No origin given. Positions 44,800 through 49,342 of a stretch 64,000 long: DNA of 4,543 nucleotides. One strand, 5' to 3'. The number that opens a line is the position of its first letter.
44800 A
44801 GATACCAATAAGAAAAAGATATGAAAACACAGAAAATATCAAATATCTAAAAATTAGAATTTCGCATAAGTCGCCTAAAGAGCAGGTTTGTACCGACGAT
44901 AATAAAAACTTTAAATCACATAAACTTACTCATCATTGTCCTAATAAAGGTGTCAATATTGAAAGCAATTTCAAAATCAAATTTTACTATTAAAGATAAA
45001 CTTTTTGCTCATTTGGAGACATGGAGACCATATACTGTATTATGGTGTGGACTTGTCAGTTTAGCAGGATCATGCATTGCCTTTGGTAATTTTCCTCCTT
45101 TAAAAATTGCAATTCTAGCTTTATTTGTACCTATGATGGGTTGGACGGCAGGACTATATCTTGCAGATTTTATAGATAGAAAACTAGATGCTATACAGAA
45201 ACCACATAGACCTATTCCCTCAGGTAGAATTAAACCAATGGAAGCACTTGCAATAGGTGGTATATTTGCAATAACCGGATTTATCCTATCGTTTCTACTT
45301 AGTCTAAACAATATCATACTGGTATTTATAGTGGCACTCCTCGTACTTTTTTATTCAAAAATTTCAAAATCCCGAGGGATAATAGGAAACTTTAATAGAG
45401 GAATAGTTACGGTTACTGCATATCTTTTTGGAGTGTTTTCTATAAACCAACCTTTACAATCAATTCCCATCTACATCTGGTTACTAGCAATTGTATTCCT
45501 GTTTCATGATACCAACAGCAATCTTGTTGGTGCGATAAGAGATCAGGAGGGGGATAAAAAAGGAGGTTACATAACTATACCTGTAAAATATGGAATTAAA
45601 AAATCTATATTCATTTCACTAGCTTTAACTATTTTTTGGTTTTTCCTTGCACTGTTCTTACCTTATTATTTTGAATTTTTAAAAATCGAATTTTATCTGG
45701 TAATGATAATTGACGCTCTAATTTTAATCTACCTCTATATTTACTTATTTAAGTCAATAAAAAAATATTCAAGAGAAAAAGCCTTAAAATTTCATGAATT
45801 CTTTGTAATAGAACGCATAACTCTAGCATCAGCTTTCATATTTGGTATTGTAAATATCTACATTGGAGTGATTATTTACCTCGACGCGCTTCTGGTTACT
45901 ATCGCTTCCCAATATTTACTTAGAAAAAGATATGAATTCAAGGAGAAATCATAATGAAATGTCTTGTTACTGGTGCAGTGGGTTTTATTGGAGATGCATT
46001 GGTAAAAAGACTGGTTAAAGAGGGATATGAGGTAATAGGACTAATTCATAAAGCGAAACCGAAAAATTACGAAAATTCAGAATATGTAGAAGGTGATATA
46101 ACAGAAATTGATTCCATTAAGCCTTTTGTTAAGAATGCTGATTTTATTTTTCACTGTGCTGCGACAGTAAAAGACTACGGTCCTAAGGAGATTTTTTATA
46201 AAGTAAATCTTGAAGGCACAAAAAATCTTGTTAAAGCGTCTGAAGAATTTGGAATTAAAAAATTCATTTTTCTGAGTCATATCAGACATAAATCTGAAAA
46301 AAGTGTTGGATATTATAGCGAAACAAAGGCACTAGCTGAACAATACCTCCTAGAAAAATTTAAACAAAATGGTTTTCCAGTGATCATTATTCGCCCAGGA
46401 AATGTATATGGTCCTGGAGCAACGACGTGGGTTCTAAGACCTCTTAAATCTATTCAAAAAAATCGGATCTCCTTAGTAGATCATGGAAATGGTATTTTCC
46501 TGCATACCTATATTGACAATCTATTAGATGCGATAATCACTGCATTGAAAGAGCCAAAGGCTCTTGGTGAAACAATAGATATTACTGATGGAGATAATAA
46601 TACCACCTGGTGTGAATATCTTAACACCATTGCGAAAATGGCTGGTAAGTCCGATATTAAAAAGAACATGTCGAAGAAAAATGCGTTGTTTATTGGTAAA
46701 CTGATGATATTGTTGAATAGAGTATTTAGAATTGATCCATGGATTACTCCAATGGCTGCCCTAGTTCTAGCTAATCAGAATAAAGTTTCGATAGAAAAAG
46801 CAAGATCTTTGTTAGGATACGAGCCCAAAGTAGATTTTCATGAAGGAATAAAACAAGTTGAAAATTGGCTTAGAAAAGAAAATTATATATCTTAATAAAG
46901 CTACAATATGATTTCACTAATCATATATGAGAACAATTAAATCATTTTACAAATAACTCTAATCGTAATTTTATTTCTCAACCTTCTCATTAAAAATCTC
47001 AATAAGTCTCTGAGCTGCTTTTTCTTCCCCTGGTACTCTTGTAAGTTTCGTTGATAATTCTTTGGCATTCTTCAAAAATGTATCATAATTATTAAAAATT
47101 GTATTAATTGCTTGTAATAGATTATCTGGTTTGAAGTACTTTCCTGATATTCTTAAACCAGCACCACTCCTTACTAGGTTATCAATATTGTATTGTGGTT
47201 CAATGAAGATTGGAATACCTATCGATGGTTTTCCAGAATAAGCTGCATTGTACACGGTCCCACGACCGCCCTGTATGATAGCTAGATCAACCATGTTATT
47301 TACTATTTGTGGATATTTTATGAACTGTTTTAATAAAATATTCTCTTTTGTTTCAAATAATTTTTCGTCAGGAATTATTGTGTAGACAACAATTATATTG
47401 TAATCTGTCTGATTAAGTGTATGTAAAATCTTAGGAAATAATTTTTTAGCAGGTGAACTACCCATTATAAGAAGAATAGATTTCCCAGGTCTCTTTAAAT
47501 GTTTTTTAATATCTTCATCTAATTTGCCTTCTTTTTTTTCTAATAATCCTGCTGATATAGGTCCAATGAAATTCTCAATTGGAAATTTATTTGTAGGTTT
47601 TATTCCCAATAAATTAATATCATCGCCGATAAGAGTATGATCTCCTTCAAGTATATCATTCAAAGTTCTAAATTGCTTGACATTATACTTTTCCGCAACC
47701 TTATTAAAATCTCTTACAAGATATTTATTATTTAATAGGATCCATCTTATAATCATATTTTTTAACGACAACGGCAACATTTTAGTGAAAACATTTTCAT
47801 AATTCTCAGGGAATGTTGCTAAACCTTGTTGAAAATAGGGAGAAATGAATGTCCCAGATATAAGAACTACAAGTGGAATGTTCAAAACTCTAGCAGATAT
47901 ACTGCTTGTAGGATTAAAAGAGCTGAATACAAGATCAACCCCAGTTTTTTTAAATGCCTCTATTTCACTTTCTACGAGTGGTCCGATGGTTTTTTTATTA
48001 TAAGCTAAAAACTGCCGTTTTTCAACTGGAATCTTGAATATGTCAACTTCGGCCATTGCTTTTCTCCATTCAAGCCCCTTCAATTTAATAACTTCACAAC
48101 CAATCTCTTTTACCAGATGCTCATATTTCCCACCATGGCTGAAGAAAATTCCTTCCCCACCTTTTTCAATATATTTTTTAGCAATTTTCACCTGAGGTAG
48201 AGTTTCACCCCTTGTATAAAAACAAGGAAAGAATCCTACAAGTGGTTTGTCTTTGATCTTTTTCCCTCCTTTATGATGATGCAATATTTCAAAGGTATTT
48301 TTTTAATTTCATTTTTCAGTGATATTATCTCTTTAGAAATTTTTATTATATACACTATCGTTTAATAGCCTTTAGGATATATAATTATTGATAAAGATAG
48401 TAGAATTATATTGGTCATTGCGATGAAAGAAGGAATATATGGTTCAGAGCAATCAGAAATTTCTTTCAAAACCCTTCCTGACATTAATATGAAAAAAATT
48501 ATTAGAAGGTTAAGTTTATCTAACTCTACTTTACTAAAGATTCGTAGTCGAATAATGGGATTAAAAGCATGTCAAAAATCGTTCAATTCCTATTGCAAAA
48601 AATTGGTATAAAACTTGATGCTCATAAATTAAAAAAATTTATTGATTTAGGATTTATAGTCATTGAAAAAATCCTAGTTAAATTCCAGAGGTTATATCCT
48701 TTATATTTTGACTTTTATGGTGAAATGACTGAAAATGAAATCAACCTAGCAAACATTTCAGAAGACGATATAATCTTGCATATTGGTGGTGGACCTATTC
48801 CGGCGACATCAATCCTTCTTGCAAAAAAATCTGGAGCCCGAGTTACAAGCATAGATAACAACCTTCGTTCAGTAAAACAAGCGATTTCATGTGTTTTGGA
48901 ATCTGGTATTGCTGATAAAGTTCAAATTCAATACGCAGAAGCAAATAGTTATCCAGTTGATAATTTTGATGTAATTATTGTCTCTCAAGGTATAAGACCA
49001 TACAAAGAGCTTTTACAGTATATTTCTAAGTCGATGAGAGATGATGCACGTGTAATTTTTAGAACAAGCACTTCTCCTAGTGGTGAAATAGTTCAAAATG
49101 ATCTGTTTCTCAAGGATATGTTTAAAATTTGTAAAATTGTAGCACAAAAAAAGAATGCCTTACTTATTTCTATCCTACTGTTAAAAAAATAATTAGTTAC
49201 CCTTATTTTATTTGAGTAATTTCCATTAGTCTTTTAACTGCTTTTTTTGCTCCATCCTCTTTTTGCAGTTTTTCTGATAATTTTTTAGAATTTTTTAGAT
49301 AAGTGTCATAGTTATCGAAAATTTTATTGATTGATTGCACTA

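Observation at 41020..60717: ~20-kb island rich in isoprenoid-tailoring enzyme families next to the mevalonate pathway: candidate undescribed lipid/terpenoid modification system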

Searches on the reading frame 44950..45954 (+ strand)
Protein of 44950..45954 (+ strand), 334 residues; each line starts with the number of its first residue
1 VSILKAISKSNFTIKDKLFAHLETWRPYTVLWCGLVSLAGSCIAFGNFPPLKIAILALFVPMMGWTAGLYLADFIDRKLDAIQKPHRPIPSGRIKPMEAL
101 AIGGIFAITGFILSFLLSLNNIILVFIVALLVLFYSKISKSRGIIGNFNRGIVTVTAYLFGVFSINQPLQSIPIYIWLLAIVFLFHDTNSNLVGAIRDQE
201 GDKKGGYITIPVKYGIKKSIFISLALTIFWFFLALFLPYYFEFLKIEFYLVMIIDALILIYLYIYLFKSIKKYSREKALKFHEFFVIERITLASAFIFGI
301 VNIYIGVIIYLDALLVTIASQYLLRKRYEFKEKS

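Call 3: search_protein_families(library=pfam, proteins=[window:44950-45954:+], max_evalue=0.01)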
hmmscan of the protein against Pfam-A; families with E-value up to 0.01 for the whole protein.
window:44950-45954:+ (334 aa): 1 family
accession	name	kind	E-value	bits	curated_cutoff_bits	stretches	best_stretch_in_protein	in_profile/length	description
PF01040.23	UbiA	-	5.3e-37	127.9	34.2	1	37-281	5-246/250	UbiA prenyltransferase family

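Call 5: search_protein_families(library=ncbifam, proteins=[window:44950-45954:+], max_evalue=0.001)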
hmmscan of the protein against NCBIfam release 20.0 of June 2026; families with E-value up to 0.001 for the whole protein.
window:44950-45954:+ (334 aa): 24 families
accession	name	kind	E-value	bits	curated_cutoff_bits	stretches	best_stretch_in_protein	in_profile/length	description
NF009523.0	PRK12884.1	equivalog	4.1e-41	141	269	1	17-280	3-260/279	prenyltransferase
NF009521.0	PRK12882.1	equivalog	4.3e-34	118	296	1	20-286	7-269/280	geranylgeranylglycerol-phosphate geranylgeranyltransferase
NF009522.0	PRK12883.1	equivalog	3.1e-29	102.4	353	1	20-286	5-266/279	geranylgeranylglycerol-phosphate geranylgeranyltransferase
TIGR01475.1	ubiA_other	subfamily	5.9e-22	78.4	180.8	1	38-268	22-251/282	UbiA-like polyprenyltransferase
NF005742.0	PRK07566.1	equivalog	7.7e-19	67.9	313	1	24-262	39-279/315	chlorophyll synthase ChlG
NF035940.1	prenyl_rel_EboC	equivalog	2e-18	66.8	250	1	51-309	37-275/292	UbiA-like protein EboC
NF009058.0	PRK12392.1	subfamily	1.3e-14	54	494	1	8-269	4-275/333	bacteriochlorophyll c synthase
NF009513.0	PRK12872.1-3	equivalog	1.7e-14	54.1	288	1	65-269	66-266/293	prenyltransferase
TIGR01476.1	chlor_syn_BchG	subfamily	1.7e-14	54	212.3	1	24-259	11-247/283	(bacterio)chlorophyll synthase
TIGR01473.1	cyoE_ctaB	equivalog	1.8e-14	54.2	210.3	1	30-300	12-278/281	heme o synthase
NF045897.1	SCO3242_trans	equivalog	8.8e-14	51.7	260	1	59-115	38-94/287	SCO3242 family prenyltransferase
TIGR02056.1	ChlG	equivalog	4.3e-11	43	436.45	1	56-275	57-283/306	chlorophyll synthase ChlG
NF009609.0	PRK13106.1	equivalog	1.4e-10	41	349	1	30-269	27-270/301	prenyltransferase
NF009524.0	PRK12886.1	equivalog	1.5e-10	40.9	387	1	39-270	29-257/291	prenyltransferase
NF009511.0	PRK12871.1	equivalog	4.7e-10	39.3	281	1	17-288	4-287/297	prenyltransferase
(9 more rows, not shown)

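Call 60: search_solved_structures(query=window:44950-45954:+, max_evalue=0.001)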
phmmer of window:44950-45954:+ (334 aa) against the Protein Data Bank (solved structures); distinct sequences matched with E-value up to 0.001: 3.
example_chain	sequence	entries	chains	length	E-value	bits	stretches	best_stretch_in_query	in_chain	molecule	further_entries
6m31_A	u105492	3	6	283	1.5e-25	93.8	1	16-301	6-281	Digeranylgeranylglyceryl phosphate synthase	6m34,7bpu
9sas_C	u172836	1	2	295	2.5e-09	40.5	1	24-263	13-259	Chlorophyll a synthase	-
9sau_C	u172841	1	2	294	2.7e-09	40.4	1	24-263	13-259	Chlorophyll a synthase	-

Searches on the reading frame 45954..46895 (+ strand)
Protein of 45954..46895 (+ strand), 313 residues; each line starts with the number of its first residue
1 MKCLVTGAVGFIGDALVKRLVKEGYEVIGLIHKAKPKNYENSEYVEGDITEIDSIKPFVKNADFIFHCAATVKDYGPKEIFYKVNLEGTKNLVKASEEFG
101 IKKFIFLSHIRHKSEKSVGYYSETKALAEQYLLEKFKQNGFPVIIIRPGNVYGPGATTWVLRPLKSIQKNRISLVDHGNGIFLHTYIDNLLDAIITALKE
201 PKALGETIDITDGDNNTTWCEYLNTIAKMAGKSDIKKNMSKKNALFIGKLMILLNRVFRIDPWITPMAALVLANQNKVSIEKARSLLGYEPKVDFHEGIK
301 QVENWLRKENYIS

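Call 3: search_protein_families(library=pfam, proteins=[window:45954-46895:+], max_evalue=0.01)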
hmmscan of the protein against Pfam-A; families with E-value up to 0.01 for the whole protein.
window:45954-46895:+ (313 aa): 9 families
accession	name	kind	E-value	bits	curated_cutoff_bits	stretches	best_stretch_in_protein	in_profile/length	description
PF01370.27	Epimerase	-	1.9e-33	116.3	20.9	1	4-205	2-234/240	NAD dependent epimerase/dehydratase family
PF01073.25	3Beta_HSD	-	3.6e-26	92.2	22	2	4-110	1-117/280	3-beta hydroxysteroid dehydrogenase/isomerase family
PF07993.18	NAD_binding_4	-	2.1e-20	73.4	20.1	2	116-160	172-216/258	Male sterility protein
PF13460.12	NAD_binding_10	-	4e-16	59.9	27.2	1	7-161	1-156/184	NAD(P)H-binding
PF16363.11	GDP_Man_Dehyd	-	6.6e-16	59.1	27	1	4-106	1-126/332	GDP-mannose 4,6 dehydratase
PF02719.21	Polysacc_synt_2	-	7.8e-13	48.7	20.2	1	4-153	2-173/293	Polysaccharide biosynthesis protein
PF04321.23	RmlD_sub_bind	-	1e-11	44.9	27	1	1-233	1-234/287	RmlD substrate binding domain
PF05368.20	NmrA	-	9.8e-11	42.2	27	1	3-135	5-137/298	NmrA-like family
PF00106.31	adh_short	-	0.00083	19.3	26.6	1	4-62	4-71/195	short chain dehydrogenase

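Call 5: search_protein_families(library=ncbifam, proteins=[window:45954-46895:+], max_evalue=0.001)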
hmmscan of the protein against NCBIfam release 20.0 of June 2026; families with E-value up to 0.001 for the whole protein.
window:45954-46895:+ (313 aa): 39 families (the best 25 are shown)
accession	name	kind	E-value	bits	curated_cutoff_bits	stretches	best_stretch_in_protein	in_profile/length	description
NF042422.1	oxyalk_red_OleD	equivalog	7.6e-39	134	580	1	1-305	1-327/329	2-alkyl-3-oxoalkanoate reductase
NF042423.1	oxyalk_red_Shew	equivalog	1e-35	123.4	580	1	2-301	10-330/331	2-alkyl-3-oxoalkanoate reductase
TIGR03466.1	HpnA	hypoth_equivalog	4.6e-32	111.2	367.65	1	1-312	1-327/327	hopanoid-associated sugar epimerase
TIGR04180.1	EDH_00030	hypoth_equivalog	3e-21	75.8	475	1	4-231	2-257/297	NAD-dependent 4,6-dehydratase LegB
NF041293.1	G6PDh_Azf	equivalog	6.2e-15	55.3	400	1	3-154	5-154/252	NAD-dependent glucose-6-phosphate dehydrogenase Azf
TIGR01746.1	Thioester-redct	subfamily_domain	8.1e-15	54.9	213.35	1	59-231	86-281/371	thioester reductase domain-containing protein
NF004520.0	PRK05865.1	equivalog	3.4e-14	51.7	1509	1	1-162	1-139/854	sugar epimerase family protein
TIGR01181.1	dTDP_gluc_dehyt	equivalog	8.3e-13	48.1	365.1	1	2-233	1-264/321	dTDP-glucose 4,6-dehydratase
NF052578.1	StrlDmthSdmBMthl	equivalog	2.9e-12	47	600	1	1-111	1-115/328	sterol demethylase protein SdmB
NF058621.1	DiazavRedAvaA7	equivalog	3.1e-12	46.8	400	1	1-106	1-111/304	3-diazoavenalumate denitrifying reductase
NF047837.1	UDPAcbARedWbcJ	equivalog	1.6e-11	43.8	500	1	1-199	1-185/372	UDP-2-acetamido-2,6-beta-L-arabino-hexul-4-ose reductase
TIGR01179.1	galE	equivalog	3.8e-11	42.4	262.3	1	3-153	2-178/332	UDP-glucose 4-epimerase GalE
TIGR01214.1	rmlD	equivalog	4.6e-11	42.4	224.05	1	2-238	1-234/285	dTDP-4-dehydrorhamnose reductase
TIGR03589.1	PseB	equivalog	1.2e-08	34.3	407.75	1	38-153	51-170/324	UDP-N-acetylglucosamine 4,6-dehydratase (inverting)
NF008872.0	PRK11908.1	equivalog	4.2e-08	32.6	294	0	1-99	2-109/349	bifunctional UDP-4-keto-pentose/UDP-xylose synthase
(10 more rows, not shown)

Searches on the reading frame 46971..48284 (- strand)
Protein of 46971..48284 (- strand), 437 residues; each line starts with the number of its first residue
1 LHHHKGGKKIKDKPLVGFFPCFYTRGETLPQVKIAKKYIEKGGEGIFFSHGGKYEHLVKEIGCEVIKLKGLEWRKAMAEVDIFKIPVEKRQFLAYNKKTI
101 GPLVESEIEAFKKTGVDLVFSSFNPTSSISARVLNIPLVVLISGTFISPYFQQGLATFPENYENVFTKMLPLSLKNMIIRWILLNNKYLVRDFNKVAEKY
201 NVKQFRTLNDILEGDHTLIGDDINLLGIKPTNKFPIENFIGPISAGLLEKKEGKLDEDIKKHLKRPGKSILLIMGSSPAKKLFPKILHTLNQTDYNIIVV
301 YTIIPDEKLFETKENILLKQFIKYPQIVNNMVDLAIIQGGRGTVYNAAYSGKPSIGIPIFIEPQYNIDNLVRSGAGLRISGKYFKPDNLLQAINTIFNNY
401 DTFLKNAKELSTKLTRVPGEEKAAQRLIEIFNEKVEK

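Call 3: search_protein_families(library=pfam, proteins=[window:46971-48284:-], max_evalue=0.01)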
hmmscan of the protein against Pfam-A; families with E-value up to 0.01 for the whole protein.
window:46971-48284:- (437 aa): 3 families
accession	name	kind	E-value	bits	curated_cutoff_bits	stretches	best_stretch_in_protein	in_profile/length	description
PF00201.24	UDPGT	-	3.3e-08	33.2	19.5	1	111-412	114-420/499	UDP-glucoronosyl and UDP-glucosyl transferase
PF04101.22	Glyco_tran_28_C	-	6.8e-08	33.2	22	1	272-410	4-154/166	Glycosyltransferase family 28 C-terminal domain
PF06722.18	EryCIII-like_C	-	3e-07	30.9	31.7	1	286-429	3-144/145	Erythromycin biosynthesis protein CIII-like, C-terminal domain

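Call 5: search_protein_families(library=ncbifam, proteins=[window:46971-48284:-], max_evalue=0.001)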
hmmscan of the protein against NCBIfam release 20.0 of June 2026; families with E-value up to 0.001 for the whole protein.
window:46971-48284:- (437 aa): 4 families
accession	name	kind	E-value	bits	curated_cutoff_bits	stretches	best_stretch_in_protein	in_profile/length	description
TIGR01426.2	MGT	subfamily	1.3e-11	44.2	260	1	29-430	10-390/393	macrolide family glycosyltransferase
TIGR01133.1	murG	equivalog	3.3e-07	29.6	250.25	1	257-422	172-348/353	undecaprenyldiphospho-muramoylpentapeptide beta-N-acetylglucosaminyltransferase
TIGR04516.1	glycosyl_450act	subfamily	1.3e-06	27.7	440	1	282-421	267-404/418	activator-dependent family glycosyltransferase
TIGR00661.1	MJ1255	subfamily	1.1e-05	24.9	195.9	0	53-161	38-130/321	MJ1255/VC2487 family glycosyltransferase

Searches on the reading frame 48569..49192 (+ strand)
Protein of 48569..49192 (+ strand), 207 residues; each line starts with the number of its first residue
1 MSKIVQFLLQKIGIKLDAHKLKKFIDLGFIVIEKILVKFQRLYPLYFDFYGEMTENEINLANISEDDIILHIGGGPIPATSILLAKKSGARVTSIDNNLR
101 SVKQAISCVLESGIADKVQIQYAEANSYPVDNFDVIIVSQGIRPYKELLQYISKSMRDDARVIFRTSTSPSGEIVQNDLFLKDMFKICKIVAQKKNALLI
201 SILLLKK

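Call 3: search_protein_families(library=pfam, proteins=[window:48569-49192:+], max_evalue=0.01)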
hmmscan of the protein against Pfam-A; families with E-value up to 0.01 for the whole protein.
window:48569-49192:+ (207 aa): 2 families
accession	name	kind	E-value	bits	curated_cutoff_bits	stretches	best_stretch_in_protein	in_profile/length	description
PF03059.22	NAS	-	4.6e-07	29.9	27.1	1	44-169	97-233/276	Nicotianamine synthase protein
PF13649.12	Methyltransf_25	-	0.0037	18.4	27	1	70-142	2-74/97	Methyltransferase domain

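Call 5: search_protein_families(library=ncbifam, proteins=[window:48569-49192:+], max_evalue=0.001)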
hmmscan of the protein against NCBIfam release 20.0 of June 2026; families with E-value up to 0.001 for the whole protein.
window:48569-49192:+ (207 aa): 5 families
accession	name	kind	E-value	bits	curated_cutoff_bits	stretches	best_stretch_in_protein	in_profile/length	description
NF033601.2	Sta_opine_CntL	equivalog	2.9e-06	26.8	350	1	44-124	94-174/255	staphylopine biosynthesis enzyme CntL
TIGR02469.1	CbiT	equivalog_domain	8.7e-05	22.8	78.3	1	60-165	14-121/124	precorrin-6Y C5,15-methyltransferase (decarboxylating) subunit CbiT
NF043040.1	corrin_prot_MT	hypoth_equivalog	9e-05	22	180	1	61-139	37-117/216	corrinoid protein-associated methyltransferase CpaM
NF047649.1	MTase_UXPK_star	exception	0.00032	19.8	460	1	56-142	68-155/283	methyltransferase/UXPK-star double selenoprotein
NF052510.1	methyltran_MpqE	exception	0.00054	19.4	335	1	57-154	38-141/234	methyl-plastoquinone biosynthesis methyltransferase MpqE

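Call 85: search_solved_structures(query=window:48569-49192:+, max_evalue=0.1)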
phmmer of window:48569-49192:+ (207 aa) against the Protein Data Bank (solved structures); distinct sequences matched with E-value up to 0.1: 13.
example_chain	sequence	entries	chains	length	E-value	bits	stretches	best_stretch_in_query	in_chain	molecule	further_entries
3fpe_A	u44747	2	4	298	2.4e-08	37.5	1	13-169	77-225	Putative uncharacterized protein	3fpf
3o31_A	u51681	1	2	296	3.1e-08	37.1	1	42-169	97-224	ThermoNicotianamine Synthase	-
3fpg_A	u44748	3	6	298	3.2e-08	37.1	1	42-169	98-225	Putative uncharacterized protein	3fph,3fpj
3dlc_A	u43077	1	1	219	3.1e-05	27.4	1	45-142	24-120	Putative S-adenosyl-L-methionine-dependent Methyltransferase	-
8zc8_A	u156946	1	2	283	0.00013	25.3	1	67-163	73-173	MitM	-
21zq_A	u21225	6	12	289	0.00014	25.2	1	67-163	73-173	MitM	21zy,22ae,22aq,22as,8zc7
3bus_A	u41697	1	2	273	0.00076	22.8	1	51-142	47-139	Methyltransferase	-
7c9m_A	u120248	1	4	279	0.0024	21.2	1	40-102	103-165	D-histidine 2-aminobutanoyltransferase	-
8zx0_A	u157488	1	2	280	0.0024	21.2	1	40-102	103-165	D-histidine 2-aminobutanoyltransferase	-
7c7m_A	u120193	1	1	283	0.0024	21.2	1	41-102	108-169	Staphylopine biosynthesis enzyme CntL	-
7c9k_A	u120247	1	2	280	0.0025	21.2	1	40-102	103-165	D-histidine 2-aminobutanoyltransferase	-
5bxy_A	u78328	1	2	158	0.011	19.1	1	55-139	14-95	RNA methyltransferase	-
5fa8_A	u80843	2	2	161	0.088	16.1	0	56-163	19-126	Ribosomal protein L11 methyltransferase, putative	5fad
